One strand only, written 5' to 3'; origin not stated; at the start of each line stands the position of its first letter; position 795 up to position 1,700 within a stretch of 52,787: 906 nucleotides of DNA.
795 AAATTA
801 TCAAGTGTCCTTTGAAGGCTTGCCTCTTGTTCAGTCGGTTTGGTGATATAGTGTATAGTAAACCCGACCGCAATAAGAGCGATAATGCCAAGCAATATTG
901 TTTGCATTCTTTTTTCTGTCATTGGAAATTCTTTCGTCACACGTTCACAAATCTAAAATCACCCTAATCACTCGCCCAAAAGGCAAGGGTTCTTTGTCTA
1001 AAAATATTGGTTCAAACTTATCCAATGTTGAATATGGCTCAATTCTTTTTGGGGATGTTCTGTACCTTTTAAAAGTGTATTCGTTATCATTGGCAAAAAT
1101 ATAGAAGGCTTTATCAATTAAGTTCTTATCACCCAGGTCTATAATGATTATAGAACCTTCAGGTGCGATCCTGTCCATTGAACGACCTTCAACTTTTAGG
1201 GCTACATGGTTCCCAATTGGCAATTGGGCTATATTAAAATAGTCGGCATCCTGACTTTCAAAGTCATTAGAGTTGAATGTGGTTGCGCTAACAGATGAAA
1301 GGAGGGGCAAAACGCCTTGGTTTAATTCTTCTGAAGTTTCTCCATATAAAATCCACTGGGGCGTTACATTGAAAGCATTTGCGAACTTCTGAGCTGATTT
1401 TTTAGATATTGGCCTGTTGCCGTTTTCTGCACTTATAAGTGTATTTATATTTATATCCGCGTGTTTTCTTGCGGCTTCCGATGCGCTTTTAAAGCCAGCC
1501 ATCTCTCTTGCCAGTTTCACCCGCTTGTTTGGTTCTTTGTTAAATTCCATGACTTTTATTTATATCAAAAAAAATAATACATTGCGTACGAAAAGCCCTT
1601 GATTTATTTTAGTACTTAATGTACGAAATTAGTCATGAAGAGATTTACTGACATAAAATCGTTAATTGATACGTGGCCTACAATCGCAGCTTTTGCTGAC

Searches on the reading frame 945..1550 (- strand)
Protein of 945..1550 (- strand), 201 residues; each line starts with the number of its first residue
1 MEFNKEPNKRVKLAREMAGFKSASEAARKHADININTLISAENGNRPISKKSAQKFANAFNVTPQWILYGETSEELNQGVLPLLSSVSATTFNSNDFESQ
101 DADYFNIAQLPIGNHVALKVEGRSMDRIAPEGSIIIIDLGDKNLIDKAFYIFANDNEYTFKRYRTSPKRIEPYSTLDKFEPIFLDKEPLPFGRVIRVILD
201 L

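Call 21: search_protein_families(library=pfam, proteins=[window:945-1550:-], max_evalue=0.001)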
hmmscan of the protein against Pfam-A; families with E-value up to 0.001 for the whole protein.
window:945-1550:- (201 aa): 2 families
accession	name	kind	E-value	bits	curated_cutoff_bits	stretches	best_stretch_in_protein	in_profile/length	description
PF00717.28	Peptidase_S24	-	2.8e-09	37.1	23.3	1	82-186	1-105/116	Peptidase S24-like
PF12844.13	HTH_19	-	0.00055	20.2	30.2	1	9-70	2-61/64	Helix-turn-helix domain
